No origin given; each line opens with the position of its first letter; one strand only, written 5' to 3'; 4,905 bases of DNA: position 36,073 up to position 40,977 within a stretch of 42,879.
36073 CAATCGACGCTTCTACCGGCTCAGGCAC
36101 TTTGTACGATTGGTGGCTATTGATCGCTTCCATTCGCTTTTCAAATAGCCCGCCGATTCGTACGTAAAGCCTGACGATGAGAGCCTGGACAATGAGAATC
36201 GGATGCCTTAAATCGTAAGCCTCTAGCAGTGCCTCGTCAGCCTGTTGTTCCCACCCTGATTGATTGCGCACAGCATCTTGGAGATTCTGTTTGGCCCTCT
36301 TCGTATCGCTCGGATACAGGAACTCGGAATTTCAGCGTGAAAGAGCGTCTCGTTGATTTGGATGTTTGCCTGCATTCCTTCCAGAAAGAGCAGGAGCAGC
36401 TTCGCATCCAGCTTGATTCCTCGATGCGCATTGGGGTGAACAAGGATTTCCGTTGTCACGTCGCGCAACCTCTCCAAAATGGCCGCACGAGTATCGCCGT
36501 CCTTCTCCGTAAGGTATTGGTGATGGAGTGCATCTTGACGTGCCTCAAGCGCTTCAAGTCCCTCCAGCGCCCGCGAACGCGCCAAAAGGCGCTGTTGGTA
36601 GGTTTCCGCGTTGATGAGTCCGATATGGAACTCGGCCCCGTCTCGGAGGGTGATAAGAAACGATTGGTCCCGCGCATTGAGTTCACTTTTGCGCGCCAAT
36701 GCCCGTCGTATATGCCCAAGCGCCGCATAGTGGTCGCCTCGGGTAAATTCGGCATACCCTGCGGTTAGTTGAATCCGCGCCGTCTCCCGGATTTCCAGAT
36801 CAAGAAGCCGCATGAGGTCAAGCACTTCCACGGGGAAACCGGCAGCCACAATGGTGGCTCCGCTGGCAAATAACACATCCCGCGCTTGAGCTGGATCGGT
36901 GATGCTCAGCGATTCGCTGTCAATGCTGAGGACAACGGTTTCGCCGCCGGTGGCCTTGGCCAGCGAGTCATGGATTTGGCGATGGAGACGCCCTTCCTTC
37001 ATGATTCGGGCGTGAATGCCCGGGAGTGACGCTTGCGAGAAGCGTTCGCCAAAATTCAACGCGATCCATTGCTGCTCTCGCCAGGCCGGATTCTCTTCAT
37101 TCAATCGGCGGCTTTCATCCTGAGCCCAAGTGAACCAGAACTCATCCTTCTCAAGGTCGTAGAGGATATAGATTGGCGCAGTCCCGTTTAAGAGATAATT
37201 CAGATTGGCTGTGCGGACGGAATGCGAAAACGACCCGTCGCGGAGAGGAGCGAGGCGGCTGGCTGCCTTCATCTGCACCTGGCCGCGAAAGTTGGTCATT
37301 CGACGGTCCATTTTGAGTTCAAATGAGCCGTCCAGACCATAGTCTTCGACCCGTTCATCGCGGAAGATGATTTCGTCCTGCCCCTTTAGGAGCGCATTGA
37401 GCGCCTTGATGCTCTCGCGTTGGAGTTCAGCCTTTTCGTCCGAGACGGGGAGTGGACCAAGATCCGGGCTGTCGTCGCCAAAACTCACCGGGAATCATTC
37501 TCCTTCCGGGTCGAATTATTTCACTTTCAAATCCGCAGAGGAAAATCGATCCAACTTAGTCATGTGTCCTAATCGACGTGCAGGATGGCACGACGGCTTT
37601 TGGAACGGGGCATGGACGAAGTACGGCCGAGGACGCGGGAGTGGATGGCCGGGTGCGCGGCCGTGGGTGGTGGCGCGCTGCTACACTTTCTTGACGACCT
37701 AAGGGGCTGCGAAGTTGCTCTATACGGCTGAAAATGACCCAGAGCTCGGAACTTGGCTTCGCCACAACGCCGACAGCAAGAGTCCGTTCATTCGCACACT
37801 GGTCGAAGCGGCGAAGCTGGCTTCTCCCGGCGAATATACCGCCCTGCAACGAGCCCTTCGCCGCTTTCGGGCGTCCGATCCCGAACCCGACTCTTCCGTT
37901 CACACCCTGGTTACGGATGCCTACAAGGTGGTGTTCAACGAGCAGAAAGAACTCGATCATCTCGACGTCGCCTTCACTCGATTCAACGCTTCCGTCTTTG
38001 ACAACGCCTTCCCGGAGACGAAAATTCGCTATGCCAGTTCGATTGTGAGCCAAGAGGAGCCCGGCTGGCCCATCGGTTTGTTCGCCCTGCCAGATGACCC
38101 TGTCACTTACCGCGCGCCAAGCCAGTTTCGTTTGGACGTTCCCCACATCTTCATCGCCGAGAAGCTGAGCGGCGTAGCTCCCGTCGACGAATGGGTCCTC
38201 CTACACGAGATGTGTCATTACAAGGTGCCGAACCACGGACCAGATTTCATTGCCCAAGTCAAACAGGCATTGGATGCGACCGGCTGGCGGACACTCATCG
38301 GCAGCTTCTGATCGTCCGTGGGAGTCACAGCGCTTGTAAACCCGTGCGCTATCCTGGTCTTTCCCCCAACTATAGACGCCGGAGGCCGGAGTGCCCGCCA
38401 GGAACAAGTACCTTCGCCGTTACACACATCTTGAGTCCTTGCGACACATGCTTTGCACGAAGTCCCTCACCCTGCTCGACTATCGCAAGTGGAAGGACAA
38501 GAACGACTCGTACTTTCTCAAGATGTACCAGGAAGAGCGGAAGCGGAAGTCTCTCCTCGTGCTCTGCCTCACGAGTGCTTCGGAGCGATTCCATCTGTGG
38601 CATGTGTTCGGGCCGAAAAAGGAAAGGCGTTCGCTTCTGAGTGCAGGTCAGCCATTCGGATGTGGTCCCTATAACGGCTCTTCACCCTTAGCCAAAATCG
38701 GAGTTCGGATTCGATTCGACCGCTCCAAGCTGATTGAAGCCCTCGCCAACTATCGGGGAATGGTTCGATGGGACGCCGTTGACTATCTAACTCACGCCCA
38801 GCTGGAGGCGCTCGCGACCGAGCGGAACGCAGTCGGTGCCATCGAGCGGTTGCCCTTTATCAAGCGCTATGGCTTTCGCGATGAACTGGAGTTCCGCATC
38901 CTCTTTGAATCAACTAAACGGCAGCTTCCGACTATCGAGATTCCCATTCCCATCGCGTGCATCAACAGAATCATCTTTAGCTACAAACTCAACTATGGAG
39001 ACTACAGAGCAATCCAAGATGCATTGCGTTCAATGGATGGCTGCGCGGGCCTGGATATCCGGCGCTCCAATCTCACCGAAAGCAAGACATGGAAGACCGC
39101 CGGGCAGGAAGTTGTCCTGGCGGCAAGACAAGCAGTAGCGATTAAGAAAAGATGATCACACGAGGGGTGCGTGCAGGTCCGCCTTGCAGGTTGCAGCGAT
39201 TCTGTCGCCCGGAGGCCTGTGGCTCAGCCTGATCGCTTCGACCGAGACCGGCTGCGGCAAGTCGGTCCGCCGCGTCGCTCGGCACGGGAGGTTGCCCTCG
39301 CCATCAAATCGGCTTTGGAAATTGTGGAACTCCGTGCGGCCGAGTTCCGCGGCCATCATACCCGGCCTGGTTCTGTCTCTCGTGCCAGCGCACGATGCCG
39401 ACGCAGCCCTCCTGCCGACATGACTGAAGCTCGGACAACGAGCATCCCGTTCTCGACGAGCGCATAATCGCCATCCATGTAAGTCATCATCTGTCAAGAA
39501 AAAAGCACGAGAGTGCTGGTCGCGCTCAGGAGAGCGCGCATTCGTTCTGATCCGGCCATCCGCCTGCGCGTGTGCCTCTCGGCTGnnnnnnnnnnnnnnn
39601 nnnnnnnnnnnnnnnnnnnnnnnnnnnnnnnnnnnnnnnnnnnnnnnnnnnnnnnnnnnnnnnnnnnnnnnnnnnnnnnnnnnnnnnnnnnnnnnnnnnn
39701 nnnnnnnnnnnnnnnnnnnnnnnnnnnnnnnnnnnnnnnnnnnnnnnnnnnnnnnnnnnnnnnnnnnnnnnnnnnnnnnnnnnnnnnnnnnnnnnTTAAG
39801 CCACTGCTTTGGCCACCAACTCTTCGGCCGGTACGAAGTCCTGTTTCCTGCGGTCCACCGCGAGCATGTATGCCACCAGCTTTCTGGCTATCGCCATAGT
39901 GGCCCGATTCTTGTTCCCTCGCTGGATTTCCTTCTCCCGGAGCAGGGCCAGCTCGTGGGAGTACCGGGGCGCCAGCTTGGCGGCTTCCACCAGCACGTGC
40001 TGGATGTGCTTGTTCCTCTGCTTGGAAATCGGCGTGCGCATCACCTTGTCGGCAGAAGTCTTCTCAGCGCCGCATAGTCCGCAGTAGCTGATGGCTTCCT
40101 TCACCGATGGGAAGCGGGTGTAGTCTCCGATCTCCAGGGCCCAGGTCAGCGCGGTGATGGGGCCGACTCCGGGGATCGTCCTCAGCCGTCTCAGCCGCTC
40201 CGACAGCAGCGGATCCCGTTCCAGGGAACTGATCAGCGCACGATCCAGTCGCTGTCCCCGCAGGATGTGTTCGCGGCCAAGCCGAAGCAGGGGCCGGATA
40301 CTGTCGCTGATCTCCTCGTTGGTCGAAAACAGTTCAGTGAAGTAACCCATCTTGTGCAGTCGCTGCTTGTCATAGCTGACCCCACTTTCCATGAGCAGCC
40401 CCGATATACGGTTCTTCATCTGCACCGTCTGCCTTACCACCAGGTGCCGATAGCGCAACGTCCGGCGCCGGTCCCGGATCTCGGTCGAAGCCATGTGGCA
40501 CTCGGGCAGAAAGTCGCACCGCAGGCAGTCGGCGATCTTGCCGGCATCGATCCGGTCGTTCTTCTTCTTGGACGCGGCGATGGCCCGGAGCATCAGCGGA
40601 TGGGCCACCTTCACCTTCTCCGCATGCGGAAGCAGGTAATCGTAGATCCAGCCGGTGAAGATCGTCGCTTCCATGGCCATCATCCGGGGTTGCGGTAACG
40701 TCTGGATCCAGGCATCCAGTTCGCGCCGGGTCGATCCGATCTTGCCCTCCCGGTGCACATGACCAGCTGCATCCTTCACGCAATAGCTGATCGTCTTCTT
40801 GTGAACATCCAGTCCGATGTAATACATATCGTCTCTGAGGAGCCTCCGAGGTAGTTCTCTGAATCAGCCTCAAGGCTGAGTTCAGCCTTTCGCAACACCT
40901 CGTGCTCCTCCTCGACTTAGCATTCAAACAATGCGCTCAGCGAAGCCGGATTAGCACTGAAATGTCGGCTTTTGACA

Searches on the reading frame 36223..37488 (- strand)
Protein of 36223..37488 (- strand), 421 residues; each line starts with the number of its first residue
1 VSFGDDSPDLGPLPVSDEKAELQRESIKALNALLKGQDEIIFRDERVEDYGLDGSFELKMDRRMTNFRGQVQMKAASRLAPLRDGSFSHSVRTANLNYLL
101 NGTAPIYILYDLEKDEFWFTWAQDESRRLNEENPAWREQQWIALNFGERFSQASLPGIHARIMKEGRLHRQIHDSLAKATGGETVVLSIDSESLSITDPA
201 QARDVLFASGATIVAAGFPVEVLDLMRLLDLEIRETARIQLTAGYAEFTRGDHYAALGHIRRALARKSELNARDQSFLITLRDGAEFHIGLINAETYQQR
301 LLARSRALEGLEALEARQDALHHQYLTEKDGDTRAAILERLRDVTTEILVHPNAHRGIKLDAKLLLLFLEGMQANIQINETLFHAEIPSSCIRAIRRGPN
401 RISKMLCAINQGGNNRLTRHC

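Call 3: search_protein_families(library=pfam, proteins=[window:36223-37488:-], max_evalue=0.01)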
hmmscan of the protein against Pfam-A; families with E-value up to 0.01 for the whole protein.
window:36223-37488:- (421 aa): 1 family
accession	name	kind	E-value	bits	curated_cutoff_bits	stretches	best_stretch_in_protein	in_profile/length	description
PF14280.11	DUF4365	-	9.6e-12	45.6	24.3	1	24-160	2-137/139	Domain of unknown function (DUF4365)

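Call 4: search_protein_families(library=padloc, proteins=[window:36223-37488:-], max_evalue=0.01)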
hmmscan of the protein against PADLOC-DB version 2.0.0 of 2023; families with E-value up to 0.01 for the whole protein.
window:36223-37488:- (421 aa): 3 families
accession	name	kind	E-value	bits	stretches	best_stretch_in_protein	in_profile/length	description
PDLC02398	Aga_REase-PNTD1-PNTD2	-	8.8e-09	32.9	1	41-128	29-117/429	Class I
PDLC04290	PDC-M02A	-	0.0038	14.9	1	38-125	23-118/170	-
PDLC02415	Aga_REase-PNTD1-PNTD2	-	0.0038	14.1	1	40-124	27-113/423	Class I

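Call 12: search_protein_families(library=ncbifam, proteins=[window:36223-37488:-], max_evalue=0.01)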
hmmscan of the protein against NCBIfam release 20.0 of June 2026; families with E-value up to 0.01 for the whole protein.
window:36223-37488:- (421 aa): 0 families

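Call 36: find_homologous_proteins(query=window:36223-37488:-, max_evalue=0.001)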
Query window:36223-37488:- (421 aa): 82 proteins with E <= 0.001 among 8000 candidates.
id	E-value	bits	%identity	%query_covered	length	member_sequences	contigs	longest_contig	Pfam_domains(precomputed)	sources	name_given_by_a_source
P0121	8.4e-238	807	95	92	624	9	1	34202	PF14280.12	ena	-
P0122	1.7e-218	743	87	92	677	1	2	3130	PF14280.12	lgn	-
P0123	6.9e-215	732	86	92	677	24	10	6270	PF14280.12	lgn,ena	-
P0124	1.6e-213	727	85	92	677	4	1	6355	PF14280.12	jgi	jgi:hypothetical protein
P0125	7.6e-213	725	85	92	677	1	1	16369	PF14280.12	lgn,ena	-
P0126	6.5e-212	722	85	91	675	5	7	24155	PF14280.12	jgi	jgi:hypothetical protein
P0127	3.6e-208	710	82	92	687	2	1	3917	PF14280.12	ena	-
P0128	2.1e-207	707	83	92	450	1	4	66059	PF14280.12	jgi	jgi:hypothetical protein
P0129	5.6e-206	702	81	94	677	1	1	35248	PF14280.12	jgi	-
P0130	5.8e-196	669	76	94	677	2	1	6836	PF14280.12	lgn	-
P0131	4.2e-182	624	73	91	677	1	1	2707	PF14280.12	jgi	jgi:hypothetical protein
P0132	2.4e-176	605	71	92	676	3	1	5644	PF14280.12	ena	-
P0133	2.1e-168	579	68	92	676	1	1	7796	PF14280.12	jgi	jgi:uncharacterized protein DUF4365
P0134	1.1e-166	573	66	92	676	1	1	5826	PF14280.12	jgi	jgi:hypothetical protein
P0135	8.9e-162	557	65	92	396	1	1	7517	PF14280.12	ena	-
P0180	1.7e-118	414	52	92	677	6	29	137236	PF14280.12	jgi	jgi:hypothetical protein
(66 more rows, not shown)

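Call 61: find_encoding_contigs(protein=P0180, flank=6000, max_places=4)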
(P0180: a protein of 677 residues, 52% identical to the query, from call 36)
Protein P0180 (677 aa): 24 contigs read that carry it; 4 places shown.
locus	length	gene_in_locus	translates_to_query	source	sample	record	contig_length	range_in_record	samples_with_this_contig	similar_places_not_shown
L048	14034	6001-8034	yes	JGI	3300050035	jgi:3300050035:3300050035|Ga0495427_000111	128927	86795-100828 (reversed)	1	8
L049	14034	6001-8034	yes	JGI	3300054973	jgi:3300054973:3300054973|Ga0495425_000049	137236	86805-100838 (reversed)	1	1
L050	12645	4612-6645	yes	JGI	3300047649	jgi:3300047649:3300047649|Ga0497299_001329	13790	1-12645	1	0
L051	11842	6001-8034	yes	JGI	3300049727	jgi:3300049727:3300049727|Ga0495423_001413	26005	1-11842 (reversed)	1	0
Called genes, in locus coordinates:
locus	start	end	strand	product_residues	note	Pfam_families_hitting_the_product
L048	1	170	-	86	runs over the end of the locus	-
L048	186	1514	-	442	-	PF03743:TrbI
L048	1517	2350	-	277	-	PF03524:CagX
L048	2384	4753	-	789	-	PF03135:CagE_TrbE_VirB (faint), PF19044:P-loop_TraG (weak)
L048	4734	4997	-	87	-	PF05101:VirB3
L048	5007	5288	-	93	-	-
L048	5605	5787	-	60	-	-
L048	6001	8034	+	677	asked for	PF14280:DUF4365 (weak)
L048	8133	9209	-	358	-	-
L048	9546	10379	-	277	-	PF12281:NTP_transf_8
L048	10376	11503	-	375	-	-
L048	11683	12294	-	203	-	PF19570:DUF6088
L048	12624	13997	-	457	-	PF14659:Phage_int_SAM_3 (faint), PF22022:Phage_int_M (weak), PF00589:Phage_integrase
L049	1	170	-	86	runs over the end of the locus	-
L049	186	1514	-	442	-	PF03743:TrbI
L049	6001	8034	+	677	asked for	PF14280:DUF4365 (weak)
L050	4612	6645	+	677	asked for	PF14280:DUF4365 (weak)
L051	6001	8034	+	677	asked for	PF14280:DUF4365 (weak)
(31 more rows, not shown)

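Call 62: search_protein_families(library=phrogs, proteins=[P0123], max_evalue=0.001)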
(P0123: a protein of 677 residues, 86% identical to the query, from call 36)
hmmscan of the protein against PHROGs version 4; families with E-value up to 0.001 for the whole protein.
P0123 (677 aa): 1 family
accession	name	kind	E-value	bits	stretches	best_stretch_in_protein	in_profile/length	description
phrog_22932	-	unknown function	2.5e-13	50.3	1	12-158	6-151/646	-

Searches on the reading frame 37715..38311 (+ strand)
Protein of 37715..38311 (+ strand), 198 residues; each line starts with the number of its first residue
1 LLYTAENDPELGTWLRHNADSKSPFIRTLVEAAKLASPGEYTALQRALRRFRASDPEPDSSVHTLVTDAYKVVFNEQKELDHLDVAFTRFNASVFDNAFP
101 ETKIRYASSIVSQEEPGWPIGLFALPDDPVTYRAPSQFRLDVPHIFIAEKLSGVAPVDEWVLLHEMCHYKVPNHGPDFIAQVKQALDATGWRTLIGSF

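Call 3: search_protein_families(library=pfam, proteins=[window:37715-38311:+], max_evalue=0.01)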
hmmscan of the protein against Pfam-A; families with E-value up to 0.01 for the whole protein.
window:37715-38311:+ (198 aa): 1 family
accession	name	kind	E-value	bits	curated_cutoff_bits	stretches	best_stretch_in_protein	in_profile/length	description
PF01863.23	YgjP-like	-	8.1e-07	29.7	26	1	159-188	167-196/207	YgjP-like, metallopeptidase domain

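Call 4: search_protein_families(library=padloc, proteins=[window:37715-38311:+], max_evalue=0.01)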
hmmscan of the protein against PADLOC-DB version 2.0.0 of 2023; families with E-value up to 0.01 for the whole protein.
window:37715-38311:+ (198 aa): 0 families

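Call 12: search_protein_families(library=ncbifam, proteins=[window:37715-38311:+], max_evalue=0.01)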
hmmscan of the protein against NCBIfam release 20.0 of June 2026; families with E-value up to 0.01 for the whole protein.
window:37715-38311:+ (198 aa): 0 families

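Call 62: search_protein_families(library=phrogs, proteins=[window:37715-38311:+], max_evalue=0.001)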
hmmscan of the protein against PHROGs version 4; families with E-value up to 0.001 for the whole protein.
window:37715-38311:+ (198 aa): 0 families

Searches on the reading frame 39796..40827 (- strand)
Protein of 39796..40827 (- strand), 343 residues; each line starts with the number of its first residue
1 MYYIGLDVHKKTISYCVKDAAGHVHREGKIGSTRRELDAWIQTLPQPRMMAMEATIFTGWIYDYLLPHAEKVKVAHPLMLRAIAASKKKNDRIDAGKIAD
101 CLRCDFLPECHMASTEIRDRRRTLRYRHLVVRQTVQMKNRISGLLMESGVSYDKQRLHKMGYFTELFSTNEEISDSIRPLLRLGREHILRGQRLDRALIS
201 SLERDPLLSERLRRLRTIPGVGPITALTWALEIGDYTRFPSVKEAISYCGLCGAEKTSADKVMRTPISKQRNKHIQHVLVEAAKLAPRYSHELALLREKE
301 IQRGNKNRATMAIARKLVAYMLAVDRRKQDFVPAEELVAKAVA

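Call 10: search_protein_families(library=pfam, proteins=[window:39796-40827:-], max_evalue=0.01)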
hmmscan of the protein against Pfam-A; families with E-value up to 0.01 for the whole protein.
window:39796-40827:- (343 aa): 2 families
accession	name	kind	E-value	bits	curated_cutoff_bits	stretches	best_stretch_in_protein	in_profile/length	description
PF02371.22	Transposase_20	-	8.6e-19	68.2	21.3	1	213-289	2-78/87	Transposase IS116/IS110/IS902 family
PF01548.23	DEDD_Tnp_IS110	-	1.1e-17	64.7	29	1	4-146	1-151/155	Transposase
